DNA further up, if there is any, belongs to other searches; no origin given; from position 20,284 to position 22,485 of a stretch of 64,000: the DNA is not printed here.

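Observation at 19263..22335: SIR2-like plus HerA-like ATPase gene pair (SIR2-HerA type anti-phage system)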

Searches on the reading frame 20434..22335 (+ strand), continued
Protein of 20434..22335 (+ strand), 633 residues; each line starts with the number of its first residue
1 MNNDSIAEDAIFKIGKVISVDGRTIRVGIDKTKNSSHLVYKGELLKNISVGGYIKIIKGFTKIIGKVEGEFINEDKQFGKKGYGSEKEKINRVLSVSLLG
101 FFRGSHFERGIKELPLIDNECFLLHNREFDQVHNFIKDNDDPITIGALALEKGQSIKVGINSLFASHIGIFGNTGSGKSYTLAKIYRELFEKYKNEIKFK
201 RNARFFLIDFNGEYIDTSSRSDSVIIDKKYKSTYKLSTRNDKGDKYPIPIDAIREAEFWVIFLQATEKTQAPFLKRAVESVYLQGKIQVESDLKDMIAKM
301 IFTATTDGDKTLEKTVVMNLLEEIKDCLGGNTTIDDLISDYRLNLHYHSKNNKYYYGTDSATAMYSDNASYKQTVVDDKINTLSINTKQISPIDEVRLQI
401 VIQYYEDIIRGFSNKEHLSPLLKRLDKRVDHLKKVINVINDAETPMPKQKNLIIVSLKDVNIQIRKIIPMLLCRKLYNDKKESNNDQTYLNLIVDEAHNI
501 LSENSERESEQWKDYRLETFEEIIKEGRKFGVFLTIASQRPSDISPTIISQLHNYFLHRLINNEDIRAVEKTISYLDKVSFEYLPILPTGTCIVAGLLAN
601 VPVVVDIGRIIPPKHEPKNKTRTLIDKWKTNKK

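Call 75: search_dna_similar(query=window:20434-22335:+, collection=plasmids, mode=protein, max_rows=12)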
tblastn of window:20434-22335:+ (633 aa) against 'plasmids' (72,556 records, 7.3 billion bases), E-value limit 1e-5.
Records with a match: 630; places in all: 659; records where one place covers at least 80% of the query: 384.
Best place of each record, by identity: 60-80% 2; <60% 628.
By first word of the organism name: Klebsiella 137; Citrobacter 71; Escherichia 65; Listeria 57; Enterobacter 55; Serratia 19; Salmonella 14; Acinetobacter 13; Enterococcus 11; Bradyrhizobium 11; and 83 more.
By predicted mobility (MOB-suite, as given by PLSDB): conjugative 270; mobilizable 230; non-mobilizable 130.
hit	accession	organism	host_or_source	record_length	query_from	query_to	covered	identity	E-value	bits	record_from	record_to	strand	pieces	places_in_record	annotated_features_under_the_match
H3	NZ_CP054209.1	Rhodococcus qingshengii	cell culture,carbendazim contaminated ...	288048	6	628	98%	51.1%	0e+0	642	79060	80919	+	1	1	ATP-binding protein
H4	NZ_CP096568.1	Rhodococcus qingshengii JCM 15477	sandy loam,soil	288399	6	628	98%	51.1%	0e+0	642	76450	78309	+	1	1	ATP-binding protein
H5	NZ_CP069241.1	Rhodococcus sp. USK13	cell culture,Sand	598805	6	630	99%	50.8%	0e+0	617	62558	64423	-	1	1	DUF87 domain-containing protein | hypothetical protein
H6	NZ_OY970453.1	Pantoea sp. Nvir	-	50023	8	626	98%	38.9%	3e-108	366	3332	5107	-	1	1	ATP-binding protein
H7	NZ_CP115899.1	Pantoea piersonii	Homo sapiens,blood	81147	8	626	98%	38.9%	3e-108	366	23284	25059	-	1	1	ATP-binding protein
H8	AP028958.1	Atlantibacter hermannii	Anabas testudineus,whole organism,The ...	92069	1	624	99%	38.5%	6e-110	371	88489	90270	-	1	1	ATP-binding protein | SIR2 family protein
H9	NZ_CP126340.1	Atlantibacter hermannii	water,water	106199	1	624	99%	38.5%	6e-110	371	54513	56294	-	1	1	ATP-binding protein | SIR2 family protein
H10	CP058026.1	Escherichia coli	culture,Pooled sheep faecal samples ...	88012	1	610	96%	39.1%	5e-112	377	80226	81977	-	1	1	ATP-binding protein | SIR2 family protein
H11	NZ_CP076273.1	Escherichia coli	Homo sapiens,adult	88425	1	610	96%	39.1%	5e-112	377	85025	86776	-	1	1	ATP-binding protein | SIR2 family protein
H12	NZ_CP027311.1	Escherichia coli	Homo sapiens,stool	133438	1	610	96%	39.1%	5e-112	377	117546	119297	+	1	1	ATP-binding protein | SIR2 family protein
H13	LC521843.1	Escherichia coli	Homo sapiens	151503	1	610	96%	39.1%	1e-111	376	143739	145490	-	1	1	hypothetical protein (x2)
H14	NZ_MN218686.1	Escherichia coli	clinical sample/stool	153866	1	610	96%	39.1%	1e-111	376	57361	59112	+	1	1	ATP-binding protein | SIR2 family protein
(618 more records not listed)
